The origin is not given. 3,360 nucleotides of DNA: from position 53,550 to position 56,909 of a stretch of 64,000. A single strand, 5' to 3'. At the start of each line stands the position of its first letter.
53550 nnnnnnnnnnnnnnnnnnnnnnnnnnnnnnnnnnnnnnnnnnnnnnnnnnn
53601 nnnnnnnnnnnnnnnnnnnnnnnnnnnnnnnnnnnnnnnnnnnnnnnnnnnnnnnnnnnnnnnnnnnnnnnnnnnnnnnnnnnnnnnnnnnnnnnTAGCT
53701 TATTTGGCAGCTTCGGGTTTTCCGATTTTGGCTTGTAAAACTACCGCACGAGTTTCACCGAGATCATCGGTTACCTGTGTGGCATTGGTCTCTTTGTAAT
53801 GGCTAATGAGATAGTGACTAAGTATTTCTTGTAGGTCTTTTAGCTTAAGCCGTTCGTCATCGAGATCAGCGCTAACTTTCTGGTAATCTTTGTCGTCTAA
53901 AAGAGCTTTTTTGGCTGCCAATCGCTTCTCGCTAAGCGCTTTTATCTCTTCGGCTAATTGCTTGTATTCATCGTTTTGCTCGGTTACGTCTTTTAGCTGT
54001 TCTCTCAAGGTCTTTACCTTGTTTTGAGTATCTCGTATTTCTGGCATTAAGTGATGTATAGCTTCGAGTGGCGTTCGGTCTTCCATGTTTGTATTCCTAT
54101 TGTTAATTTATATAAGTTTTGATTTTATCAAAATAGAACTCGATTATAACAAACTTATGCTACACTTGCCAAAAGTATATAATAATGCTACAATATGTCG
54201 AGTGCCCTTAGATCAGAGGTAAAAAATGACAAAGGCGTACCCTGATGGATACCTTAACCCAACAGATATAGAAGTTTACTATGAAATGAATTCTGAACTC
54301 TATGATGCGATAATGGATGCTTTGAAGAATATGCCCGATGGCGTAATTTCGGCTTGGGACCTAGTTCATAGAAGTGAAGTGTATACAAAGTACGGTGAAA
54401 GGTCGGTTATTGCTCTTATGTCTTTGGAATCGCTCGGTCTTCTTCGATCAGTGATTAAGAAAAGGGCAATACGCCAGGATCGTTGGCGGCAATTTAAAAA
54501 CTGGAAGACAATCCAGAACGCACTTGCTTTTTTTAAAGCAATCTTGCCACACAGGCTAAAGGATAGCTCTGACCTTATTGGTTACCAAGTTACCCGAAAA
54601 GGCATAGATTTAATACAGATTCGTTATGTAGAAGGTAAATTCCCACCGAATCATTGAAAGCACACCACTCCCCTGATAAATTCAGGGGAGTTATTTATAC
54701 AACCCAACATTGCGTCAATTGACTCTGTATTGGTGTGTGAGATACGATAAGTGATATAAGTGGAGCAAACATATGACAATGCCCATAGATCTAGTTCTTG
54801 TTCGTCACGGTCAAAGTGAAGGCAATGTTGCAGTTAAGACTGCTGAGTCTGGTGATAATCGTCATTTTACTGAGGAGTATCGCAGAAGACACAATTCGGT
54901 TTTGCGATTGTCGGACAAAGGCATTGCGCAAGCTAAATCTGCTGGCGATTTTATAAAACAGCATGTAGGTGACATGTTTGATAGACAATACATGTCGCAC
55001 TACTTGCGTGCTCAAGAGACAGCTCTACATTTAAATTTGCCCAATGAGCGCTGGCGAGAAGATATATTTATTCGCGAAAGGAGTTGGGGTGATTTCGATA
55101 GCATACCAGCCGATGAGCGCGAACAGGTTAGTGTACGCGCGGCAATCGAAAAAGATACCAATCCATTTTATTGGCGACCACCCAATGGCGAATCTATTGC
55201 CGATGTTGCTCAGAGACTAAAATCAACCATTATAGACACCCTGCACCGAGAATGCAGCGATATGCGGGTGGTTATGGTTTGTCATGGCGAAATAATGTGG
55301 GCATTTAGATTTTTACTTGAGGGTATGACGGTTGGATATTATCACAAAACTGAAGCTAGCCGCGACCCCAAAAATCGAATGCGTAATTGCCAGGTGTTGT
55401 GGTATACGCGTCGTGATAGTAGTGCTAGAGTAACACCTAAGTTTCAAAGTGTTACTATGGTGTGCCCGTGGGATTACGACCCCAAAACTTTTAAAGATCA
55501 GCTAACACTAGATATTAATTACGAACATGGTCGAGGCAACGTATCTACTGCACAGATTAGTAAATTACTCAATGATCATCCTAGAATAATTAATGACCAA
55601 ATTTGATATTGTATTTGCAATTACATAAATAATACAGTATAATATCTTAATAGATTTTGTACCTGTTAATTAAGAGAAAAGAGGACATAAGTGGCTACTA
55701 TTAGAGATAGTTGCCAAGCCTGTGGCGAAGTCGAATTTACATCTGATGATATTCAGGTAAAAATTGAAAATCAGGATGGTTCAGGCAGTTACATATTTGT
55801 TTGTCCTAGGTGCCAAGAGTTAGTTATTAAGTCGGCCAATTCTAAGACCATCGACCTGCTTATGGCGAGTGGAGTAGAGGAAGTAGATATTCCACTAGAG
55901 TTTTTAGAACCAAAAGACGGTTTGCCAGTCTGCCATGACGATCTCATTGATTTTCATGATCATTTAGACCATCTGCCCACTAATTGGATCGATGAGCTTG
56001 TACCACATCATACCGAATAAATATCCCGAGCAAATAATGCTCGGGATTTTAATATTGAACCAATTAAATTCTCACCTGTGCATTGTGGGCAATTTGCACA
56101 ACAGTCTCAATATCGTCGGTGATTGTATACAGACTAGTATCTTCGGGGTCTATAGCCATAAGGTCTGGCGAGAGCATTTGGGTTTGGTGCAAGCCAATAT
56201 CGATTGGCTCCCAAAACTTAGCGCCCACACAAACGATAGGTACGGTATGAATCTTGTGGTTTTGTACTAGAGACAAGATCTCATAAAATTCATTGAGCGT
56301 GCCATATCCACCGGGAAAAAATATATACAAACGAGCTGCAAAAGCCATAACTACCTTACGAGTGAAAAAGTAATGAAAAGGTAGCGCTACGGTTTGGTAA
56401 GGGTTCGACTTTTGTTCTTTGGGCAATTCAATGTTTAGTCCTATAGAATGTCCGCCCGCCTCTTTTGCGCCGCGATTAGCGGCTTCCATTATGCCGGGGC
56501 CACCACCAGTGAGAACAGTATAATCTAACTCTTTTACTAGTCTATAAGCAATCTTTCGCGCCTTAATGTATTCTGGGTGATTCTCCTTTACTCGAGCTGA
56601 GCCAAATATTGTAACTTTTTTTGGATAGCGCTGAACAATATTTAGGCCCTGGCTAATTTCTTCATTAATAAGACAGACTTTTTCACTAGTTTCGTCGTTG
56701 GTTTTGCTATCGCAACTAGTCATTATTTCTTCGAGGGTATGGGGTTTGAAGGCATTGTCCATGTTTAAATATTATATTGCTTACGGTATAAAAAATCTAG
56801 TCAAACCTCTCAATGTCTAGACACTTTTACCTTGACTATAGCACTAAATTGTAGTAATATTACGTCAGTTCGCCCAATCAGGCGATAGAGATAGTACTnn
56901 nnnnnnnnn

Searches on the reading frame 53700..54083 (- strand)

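Call 15: search_protein_families(library=pfam, proteins=[window:53700-54083:-], max_evalue=0.001)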
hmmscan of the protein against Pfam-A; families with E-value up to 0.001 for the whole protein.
window:53700-54083:- (127 aa): 1 family
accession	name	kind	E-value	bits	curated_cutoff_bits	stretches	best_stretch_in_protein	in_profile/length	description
PF08702.15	Fib_alpha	-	0.00037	21.1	29.9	1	17-83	31-95/143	Fibrinogen alpha/beta chain family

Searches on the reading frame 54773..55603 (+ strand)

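Call 15: search_protein_families(library=pfam, proteins=[window:54773-55603:+], max_evalue=0.001)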
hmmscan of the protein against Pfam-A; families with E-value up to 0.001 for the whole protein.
window:54773-55603:+ (277 aa): 1 family
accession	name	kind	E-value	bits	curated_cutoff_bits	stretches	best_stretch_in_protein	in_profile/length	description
PF00300.27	His_Phos_1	-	5e-23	82.2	21.7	1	7-193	1-169/194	Histidine phosphatase superfamily (branch 1)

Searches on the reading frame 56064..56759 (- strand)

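Call 15: search_protein_families(library=pfam, proteins=[window:56064-56759:-], max_evalue=0.001)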
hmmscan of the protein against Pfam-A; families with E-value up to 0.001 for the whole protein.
window:56064-56759:- (231 aa): 2 families
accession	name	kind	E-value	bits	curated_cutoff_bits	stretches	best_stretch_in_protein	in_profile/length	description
PF03641.19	Lysine_decarbox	-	4.6e-23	82.3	27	1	91-222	1-129/131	Possible lysine decarboxylase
PF18306.6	LDcluster4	-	1.1e-17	64.5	26.3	1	48-159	3-111/151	SLOG cluster4 family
